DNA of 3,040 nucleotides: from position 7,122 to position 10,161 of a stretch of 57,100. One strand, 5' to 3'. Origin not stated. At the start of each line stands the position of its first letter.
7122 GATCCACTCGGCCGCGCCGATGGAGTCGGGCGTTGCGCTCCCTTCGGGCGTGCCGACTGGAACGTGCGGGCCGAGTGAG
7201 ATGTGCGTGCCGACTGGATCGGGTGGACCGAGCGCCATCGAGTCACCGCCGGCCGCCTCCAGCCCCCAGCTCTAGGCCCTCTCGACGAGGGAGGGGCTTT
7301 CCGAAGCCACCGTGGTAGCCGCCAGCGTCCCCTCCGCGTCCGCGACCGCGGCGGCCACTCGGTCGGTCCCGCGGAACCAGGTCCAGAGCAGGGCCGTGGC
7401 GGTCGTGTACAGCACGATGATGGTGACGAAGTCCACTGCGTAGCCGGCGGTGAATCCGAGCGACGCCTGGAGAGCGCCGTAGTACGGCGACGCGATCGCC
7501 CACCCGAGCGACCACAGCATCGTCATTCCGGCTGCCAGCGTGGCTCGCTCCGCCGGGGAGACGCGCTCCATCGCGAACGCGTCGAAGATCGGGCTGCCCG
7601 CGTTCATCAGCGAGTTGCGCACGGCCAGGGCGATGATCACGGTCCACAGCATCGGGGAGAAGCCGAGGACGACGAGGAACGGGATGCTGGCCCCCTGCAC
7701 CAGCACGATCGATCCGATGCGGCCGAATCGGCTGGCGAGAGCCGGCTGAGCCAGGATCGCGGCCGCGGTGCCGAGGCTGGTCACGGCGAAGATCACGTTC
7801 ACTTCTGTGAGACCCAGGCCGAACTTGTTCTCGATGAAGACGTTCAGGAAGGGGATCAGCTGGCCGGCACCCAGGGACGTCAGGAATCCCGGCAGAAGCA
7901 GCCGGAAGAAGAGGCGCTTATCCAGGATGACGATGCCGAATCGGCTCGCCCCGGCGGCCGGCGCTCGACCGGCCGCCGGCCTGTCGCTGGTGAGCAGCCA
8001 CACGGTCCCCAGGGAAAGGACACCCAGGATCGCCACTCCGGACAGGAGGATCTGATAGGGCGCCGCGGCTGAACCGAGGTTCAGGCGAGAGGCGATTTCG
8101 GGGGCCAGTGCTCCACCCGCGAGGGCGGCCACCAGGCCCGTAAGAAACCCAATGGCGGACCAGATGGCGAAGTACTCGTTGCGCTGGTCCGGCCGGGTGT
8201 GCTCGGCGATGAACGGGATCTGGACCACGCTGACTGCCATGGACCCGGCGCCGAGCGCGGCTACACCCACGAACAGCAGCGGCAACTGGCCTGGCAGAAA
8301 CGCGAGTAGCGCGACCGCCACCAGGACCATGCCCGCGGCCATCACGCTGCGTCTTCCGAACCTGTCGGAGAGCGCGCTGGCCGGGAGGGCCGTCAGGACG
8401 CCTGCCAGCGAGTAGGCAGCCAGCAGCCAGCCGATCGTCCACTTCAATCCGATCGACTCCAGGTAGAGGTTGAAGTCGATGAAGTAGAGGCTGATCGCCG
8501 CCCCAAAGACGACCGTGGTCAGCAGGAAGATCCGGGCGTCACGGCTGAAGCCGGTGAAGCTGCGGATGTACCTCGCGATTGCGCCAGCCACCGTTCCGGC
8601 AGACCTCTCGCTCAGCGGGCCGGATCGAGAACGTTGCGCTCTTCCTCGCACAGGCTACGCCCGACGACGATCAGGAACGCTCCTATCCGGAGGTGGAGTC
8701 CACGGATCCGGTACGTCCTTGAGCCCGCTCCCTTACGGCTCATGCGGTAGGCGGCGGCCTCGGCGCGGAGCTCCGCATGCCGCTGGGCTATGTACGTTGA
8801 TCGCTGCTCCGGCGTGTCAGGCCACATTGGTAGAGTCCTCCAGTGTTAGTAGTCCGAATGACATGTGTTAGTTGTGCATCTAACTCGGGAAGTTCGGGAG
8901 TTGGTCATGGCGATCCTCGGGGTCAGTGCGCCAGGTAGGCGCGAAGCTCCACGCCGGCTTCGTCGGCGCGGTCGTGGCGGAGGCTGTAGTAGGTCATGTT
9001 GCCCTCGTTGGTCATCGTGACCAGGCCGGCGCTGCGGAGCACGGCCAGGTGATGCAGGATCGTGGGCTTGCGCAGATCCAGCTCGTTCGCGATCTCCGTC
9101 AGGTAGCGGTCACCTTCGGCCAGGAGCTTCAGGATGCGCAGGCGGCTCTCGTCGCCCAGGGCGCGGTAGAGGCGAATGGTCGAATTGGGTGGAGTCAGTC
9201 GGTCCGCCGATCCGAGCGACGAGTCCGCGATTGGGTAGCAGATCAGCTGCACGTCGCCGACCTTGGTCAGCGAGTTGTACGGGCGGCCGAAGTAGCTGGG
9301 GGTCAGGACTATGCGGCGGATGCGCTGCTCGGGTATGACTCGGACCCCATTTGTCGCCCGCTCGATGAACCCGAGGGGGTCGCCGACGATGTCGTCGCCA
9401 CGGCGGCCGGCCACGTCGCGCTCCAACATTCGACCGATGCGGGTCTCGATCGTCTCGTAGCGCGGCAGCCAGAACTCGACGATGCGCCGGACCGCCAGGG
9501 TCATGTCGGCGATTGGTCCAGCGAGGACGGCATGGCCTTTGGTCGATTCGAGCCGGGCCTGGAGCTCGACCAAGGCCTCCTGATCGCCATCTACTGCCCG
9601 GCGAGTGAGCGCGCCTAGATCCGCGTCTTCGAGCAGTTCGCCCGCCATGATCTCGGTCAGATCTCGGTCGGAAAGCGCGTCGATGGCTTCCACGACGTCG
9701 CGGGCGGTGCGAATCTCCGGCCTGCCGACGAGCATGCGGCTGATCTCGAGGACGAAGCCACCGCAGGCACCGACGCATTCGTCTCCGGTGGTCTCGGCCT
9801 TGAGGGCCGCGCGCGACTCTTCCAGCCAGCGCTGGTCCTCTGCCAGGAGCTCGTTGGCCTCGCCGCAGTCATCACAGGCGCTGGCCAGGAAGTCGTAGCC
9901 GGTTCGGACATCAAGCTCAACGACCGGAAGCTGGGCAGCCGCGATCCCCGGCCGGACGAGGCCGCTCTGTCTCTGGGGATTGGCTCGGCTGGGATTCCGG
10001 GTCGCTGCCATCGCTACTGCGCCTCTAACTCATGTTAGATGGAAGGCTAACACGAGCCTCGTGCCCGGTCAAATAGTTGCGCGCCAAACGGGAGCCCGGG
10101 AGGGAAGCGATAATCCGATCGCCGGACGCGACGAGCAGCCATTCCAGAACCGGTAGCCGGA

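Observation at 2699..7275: Self-contained cassette: M50 site-2 protease, TlpA-like thioredoxin, CcdA, ECF sigma and a SecD-P1 membrane partner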

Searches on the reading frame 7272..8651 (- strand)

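Call 4: search_protein_families(library=pfam, proteins=[window:7272-8651:-], max_evalue=0.01)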
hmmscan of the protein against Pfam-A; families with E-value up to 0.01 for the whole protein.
window:7272-8651:- (459 aa): 2 families
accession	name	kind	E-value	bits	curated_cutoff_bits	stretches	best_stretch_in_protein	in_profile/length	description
PF07690.21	MFS_1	-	2.8e-37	128.9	33.4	2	44-387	3-346/347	Major Facilitator Superfamily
PF00083.30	Sugar_tr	-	0.00045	19.7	22.3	1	69-212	44-183/452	Sugar (and other) transporter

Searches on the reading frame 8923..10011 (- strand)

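Call 4: search_protein_families(library=pfam, proteins=[window:8923-10011:-], max_evalue=0.01)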
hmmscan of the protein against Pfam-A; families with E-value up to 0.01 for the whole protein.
window:8923-10011:- (362 aa): 6 families
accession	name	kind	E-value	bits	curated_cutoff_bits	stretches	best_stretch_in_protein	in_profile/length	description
PF01022.26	HTH_5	-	1.8e-15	56.9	22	1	287-332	1-46/47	Bacterial regulatory protein, arsR family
PF12840.13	HTH_20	-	2.9e-11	43.6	27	1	285-333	1-50/51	Helix-turn-helix domain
PF09339.16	HTH_IclR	-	4.2e-06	26.9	22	1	291-332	6-49/52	IclR helix-turn-helix domain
PF13412.12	HTH_24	-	0.0052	16.8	21.9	0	287-332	2-48/48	Winged helix-turn-helix DNA-binding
PF25213.1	HVO_A0261_N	-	0.0056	17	35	0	288-335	11-58/86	HVO_A0261 N-terminal domain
PF01978.25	TrmB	-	0.0078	16.5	25.6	0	295-341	16-62/68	Sugar-specific transcriptional regulator TrmB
